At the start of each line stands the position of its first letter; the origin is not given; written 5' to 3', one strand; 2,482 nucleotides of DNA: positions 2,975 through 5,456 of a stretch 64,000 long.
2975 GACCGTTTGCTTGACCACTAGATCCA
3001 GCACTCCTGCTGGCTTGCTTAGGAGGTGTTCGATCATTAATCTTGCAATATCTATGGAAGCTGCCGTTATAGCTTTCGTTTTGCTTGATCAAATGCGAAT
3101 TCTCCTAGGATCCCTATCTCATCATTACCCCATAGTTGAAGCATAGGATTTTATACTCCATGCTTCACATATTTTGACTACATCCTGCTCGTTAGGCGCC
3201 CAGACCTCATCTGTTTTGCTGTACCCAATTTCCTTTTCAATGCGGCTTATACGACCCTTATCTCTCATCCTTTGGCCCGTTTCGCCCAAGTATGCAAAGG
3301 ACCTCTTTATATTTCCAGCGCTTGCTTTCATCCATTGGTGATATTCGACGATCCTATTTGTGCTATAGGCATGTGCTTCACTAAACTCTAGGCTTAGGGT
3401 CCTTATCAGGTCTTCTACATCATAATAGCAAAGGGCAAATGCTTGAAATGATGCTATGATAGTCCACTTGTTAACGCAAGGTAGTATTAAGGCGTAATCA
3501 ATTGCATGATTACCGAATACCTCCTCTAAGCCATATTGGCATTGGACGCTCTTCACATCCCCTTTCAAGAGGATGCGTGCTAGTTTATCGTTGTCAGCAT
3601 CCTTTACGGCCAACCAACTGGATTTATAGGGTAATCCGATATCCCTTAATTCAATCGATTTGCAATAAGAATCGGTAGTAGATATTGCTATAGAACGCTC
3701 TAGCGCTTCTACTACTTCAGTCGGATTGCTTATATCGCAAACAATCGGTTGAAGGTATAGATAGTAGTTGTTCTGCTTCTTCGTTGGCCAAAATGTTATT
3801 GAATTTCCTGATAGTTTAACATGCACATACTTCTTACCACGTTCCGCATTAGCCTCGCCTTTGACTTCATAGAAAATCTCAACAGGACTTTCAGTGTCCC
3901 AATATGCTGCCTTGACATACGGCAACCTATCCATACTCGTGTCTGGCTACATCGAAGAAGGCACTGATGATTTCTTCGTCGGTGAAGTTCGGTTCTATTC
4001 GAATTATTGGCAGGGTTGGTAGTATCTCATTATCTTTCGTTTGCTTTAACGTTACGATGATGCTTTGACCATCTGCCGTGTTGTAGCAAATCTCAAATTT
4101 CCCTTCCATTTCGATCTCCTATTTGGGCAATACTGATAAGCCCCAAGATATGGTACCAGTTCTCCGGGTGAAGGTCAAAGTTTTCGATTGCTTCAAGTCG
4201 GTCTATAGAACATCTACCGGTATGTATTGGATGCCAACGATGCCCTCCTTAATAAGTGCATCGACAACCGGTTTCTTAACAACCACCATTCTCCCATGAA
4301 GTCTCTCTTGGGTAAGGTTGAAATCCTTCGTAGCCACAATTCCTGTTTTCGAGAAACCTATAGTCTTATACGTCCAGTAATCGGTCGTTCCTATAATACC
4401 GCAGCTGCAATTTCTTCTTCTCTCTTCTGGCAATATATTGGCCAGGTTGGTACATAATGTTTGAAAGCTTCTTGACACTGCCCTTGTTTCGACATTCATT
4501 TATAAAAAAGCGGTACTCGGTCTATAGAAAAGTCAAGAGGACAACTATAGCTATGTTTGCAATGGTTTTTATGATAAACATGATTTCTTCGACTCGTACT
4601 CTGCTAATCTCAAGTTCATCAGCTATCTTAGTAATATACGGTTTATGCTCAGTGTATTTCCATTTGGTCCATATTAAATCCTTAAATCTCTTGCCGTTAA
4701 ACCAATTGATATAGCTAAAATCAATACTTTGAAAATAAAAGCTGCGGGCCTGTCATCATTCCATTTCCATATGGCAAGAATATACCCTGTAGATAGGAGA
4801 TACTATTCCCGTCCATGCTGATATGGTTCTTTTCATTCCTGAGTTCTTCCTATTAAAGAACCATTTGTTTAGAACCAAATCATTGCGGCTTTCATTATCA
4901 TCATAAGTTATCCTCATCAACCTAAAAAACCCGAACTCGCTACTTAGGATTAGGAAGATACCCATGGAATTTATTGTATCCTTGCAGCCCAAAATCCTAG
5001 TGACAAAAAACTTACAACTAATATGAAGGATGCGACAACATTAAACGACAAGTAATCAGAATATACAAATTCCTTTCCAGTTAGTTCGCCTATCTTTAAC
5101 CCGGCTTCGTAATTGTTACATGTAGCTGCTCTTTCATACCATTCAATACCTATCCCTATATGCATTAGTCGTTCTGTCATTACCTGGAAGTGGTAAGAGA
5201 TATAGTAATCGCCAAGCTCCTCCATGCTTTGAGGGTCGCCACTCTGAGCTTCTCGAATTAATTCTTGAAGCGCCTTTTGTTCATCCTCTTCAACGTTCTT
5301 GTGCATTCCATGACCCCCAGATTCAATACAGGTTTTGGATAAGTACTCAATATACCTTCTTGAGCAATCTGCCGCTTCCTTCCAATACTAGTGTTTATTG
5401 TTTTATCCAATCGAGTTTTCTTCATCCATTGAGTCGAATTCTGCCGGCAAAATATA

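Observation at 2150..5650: Low-GC island bounded by ~95 bp direct repeats, encoding only uncharacterised proteins; best candidate for a novel accessory system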

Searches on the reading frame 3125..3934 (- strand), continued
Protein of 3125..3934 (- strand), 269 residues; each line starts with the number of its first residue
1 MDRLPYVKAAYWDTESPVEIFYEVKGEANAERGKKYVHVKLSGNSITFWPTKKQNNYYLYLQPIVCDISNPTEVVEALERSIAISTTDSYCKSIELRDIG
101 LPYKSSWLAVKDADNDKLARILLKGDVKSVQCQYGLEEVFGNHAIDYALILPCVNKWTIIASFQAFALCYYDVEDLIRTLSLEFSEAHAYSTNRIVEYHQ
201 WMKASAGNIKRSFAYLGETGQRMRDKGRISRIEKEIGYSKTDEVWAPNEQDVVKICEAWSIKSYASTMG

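Call 95: list_cluster_members(proteins=[P0123, P0124, P0125, P0128, P0136, P0002, P0001])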
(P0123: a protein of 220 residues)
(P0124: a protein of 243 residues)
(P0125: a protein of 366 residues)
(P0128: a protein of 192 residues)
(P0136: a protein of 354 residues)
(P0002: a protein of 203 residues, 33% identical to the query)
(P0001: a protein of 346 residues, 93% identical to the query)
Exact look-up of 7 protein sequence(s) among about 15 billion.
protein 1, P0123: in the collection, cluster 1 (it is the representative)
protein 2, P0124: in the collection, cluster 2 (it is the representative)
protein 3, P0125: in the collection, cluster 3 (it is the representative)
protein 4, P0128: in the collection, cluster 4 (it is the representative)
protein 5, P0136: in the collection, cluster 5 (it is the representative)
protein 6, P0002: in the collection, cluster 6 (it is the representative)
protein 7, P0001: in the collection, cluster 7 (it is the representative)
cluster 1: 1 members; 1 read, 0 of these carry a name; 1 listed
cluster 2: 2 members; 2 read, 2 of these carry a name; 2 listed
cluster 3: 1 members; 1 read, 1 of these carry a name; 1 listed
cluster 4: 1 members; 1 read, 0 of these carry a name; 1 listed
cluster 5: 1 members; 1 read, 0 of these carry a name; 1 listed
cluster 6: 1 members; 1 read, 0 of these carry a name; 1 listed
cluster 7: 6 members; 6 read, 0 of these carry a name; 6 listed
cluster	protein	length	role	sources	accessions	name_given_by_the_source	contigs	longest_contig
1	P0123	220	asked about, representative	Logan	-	-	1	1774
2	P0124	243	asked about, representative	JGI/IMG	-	hypothetical protein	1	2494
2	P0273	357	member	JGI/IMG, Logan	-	hypothetical protein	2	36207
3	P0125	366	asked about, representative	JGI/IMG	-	hypothetical protein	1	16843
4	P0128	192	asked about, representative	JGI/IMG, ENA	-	-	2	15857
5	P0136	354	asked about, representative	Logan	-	-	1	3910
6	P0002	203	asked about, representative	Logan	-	-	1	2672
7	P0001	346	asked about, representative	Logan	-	-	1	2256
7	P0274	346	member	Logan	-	-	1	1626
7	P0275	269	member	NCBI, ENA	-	-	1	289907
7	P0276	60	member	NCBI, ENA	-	-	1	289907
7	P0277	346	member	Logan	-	-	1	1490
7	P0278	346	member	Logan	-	-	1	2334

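Call 97: find_encoding_contigs(protein=P0278, flank=5000, max_places=3)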
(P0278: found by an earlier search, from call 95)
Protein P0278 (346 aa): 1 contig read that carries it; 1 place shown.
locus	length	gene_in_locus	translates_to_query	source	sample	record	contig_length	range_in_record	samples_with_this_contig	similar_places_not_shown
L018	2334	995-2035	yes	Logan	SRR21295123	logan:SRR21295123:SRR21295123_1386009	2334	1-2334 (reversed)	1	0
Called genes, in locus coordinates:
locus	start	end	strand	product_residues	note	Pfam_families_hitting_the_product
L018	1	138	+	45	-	?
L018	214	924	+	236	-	-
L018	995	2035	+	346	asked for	-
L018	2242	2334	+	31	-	?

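Call 98: find_encoding_contigs(protein=P0275, flank=10000, max_places=3)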
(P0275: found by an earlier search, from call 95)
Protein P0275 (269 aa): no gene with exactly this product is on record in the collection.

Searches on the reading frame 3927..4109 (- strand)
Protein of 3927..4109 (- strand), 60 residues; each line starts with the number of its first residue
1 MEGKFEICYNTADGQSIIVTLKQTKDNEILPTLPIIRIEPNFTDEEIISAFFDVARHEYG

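Call 12: search_protein_families(library=pfam, max_evalue=1, proteins=[window:3927-4109:-])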
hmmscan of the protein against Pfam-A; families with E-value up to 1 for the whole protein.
window:3927-4109:- (60 aa): 1 family
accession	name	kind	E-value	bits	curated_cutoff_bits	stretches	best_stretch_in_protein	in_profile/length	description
PF18788.6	DarA_N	-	0.16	12.3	27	1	7-32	52-78/122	Defence against restriction A N-terminal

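Call 13: search_protein_families(library=phrogs, max_evalue=1, proteins=[window:3927-4109:-])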
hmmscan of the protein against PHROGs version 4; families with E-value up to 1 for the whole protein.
window:3927-4109:- (60 aa): 1 family
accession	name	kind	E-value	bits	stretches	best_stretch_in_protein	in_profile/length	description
phrog_18028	-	unknown function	0.24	12.8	1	6-51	14-59/86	-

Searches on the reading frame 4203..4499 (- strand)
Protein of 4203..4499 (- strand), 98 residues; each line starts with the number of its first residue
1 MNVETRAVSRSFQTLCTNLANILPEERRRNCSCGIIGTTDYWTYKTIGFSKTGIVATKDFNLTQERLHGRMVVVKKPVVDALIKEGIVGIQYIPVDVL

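Call 12: search_protein_families(library=pfam, max_evalue=1, proteins=[window:4203-4499:-])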
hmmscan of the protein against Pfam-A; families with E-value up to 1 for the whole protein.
window:4203-4499:- (98 aa): 0 families

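Call 13: search_protein_families(library=phrogs, max_evalue=1, proteins=[window:4203-4499:-])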
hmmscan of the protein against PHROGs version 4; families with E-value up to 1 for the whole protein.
window:4203-4499:- (98 aa): 1 family
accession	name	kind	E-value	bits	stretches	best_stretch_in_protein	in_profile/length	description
phrog_38141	-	unknown function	0.14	13.5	1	42-94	25-76/136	-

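Call 34: search_protein_families(library=padloc, max_evalue=0.1, proteins=[window:4203-4499:-])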
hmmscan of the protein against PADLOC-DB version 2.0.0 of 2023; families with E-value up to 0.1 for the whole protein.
window:4203-4499:- (98 aa): 0 families

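Call 92: search_solved_structures(query=window:4203-4499:-, max_evalue=5)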
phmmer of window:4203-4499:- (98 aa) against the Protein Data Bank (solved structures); distinct sequences matched with E-value up to 5: 0.

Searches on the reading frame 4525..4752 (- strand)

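Call 12: search_protein_families(library=pfam, max_evalue=1, proteins=[window:4525-4752:-])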
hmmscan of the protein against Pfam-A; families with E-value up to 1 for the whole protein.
seq(76 aa): 1 family
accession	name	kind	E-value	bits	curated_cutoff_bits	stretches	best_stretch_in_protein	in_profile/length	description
PF13333.12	rve_2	-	0.13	12.9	22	1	12-26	28-42/56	Integrase core domain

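Call 13: search_protein_families(library=phrogs, max_evalue=1, proteins=[window:4525-4752:-])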
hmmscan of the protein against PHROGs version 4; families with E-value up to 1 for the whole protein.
seq(76 aa): 3 families
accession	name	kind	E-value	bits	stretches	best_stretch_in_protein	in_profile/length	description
phrog_30657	-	unknown function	0.0053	18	1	29-64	14-49/118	-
phrog_38394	-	unknown function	0.036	15.8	1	5-70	11-75/84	-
phrog_13025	-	unknown function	0.28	12.2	1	5-44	34-75/78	-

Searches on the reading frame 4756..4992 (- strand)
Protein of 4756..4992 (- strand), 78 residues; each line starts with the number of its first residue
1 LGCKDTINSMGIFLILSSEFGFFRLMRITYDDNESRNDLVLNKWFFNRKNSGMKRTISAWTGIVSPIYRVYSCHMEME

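Call 12: search_protein_families(library=pfam, max_evalue=1, proteins=[window:4756-4992:-])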
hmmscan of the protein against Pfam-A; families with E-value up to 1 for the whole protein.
window:4756-4992:- (78 aa): 1 family
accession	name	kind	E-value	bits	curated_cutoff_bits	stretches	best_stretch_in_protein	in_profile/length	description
PF08801.17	Nucleoporin_N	-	0.12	11.6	23.7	1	9-60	147-192/430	Nup133 N terminal like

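Call 13: search_protein_families(library=phrogs, max_evalue=1, proteins=[window:4756-4992:-])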
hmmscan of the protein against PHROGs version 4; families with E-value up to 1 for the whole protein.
window:4756-4992:- (78 aa): 0 families

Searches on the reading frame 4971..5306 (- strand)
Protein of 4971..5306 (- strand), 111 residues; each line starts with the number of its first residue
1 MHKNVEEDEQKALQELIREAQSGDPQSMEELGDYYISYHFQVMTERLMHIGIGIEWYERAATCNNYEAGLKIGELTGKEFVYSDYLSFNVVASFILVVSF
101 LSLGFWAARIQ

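Call 12: search_protein_families(library=pfam, max_evalue=1, proteins=[window:4971-5306:-])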
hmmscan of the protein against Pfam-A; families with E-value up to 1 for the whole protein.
window:4971-5306:- (111 aa): 1 family
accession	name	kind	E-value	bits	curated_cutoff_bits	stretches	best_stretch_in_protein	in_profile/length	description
PF08238.18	Sel1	-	0.21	12.7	30.7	0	53-65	24-36/36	Sel1 repeat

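Call 13: search_protein_families(library=phrogs, max_evalue=1, proteins=[window:4971-5306:-])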
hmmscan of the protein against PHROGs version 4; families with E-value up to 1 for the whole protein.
window:4971-5306:- (111 aa): 1 family
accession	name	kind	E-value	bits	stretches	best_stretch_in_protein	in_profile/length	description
phrog_8741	-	unknown function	0.0021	18.3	1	3-75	160-227/380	-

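Call 34: search_protein_families(library=padloc, max_evalue=0.1, proteins=[window:4971-5306:-])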
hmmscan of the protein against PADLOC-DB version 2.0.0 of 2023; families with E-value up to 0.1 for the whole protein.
window:4971-5306:- (111 aa): 0 families

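Call 43: find_encoding_contigs(protein=window:4971-5306:-, flank=10000, max_places=10)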
Protein window:4971-5306:- (111 aa): no gene with exactly this product is on record in the collection.

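Call 91: search_solved_structures(query=window:4971-5306:-, max_evalue=5)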
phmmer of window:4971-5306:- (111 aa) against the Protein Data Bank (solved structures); distinct sequences matched with E-value up to 5: 5.
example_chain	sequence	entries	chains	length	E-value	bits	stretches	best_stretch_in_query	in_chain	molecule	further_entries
6ork_A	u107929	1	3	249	8.8e-07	32.4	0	40-78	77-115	Sel1 repeat protein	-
6ur7_A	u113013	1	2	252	0.0099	19.4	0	11-77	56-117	Sel1 repeat family protein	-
6orc_A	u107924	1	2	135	0.042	17.4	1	4-69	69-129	Sel1 repeat protein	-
6deh_A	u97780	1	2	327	0.52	13.9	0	5-74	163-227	TPR repeat protein, protein-protein interaction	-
1pz7_A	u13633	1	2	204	1.6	12.3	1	16-98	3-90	Agrin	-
